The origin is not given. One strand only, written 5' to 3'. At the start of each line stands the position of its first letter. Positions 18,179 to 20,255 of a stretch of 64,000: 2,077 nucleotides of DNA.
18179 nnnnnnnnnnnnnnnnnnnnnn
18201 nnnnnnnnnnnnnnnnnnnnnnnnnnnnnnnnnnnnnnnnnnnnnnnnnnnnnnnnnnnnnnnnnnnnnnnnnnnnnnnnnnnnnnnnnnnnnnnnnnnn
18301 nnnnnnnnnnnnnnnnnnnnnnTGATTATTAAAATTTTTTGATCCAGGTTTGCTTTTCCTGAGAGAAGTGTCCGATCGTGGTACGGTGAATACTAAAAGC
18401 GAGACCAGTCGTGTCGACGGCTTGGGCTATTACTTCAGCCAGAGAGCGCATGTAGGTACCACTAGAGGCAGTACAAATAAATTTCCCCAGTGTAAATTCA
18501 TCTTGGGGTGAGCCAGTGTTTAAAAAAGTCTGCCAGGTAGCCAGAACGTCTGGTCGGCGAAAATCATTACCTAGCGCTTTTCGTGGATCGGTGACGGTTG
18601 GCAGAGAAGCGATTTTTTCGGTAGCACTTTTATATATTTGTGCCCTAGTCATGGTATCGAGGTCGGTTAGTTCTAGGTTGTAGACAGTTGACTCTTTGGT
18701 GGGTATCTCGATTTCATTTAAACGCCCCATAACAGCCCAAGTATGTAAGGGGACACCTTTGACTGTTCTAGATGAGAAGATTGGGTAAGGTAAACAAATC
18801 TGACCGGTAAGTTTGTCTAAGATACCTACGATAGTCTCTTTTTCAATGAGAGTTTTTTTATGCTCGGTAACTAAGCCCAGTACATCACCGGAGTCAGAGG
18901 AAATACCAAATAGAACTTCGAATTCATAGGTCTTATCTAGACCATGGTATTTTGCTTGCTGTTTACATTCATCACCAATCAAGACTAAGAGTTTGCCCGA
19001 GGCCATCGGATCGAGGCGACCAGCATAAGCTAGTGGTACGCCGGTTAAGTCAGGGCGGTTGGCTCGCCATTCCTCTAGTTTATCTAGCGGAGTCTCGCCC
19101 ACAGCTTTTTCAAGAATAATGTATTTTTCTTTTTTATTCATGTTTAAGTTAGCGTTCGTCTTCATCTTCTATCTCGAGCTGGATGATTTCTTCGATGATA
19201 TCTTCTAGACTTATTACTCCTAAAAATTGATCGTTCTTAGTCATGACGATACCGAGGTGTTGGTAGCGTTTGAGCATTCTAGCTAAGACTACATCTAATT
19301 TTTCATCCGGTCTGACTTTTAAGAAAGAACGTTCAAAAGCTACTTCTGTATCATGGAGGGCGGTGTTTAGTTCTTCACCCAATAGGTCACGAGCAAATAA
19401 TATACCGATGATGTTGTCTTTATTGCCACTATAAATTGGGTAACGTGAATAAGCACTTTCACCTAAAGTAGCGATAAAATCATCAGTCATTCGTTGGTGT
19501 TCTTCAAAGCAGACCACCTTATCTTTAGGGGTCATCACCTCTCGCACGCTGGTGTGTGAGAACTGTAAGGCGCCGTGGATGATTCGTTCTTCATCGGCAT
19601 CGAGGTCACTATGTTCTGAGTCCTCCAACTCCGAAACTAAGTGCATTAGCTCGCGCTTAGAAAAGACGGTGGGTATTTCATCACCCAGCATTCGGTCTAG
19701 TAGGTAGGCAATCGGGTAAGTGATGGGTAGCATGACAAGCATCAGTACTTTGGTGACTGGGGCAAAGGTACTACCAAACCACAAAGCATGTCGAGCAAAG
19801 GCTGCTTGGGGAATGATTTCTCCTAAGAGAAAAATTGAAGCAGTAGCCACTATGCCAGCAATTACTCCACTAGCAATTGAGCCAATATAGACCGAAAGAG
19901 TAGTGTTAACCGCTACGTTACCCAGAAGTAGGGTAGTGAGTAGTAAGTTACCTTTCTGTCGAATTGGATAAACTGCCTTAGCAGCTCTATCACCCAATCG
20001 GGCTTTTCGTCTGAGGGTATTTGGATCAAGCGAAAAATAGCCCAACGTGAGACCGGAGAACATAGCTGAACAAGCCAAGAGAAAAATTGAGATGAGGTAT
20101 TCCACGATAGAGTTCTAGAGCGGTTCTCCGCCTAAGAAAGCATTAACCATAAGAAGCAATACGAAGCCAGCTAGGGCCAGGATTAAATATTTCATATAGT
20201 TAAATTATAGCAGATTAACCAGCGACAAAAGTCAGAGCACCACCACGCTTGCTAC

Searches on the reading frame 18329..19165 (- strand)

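Call 88: search_protein_families(library=pfam, proteins=[window:18329-19165:-], max_evalue=0.0001)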
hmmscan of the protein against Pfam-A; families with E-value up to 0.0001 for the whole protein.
window:18329-19165:- (278 aa): 1 family
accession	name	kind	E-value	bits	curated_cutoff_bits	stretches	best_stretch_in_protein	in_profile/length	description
PF01509.24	TruB_N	-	1.1e-21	78.2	27.3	1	46-172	10-135/149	TruB family pseudouridylate synthase (N terminal domain)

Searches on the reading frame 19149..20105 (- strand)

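Call 88: search_protein_families(library=pfam, proteins=[window:19149-20105:-], max_evalue=0.0001)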
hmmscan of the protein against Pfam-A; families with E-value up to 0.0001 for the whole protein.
window:19149-20105:- (318 aa): 2 families
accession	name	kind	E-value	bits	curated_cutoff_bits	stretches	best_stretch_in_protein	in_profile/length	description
PF01595.25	CNNM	-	2.9e-36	125.3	28.4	1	4-163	1-174/181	Cyclin M transmembrane N-terminal domain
PF00571.33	CBS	-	2.7e-12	47.3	24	1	259-307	7-55/57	CBS domain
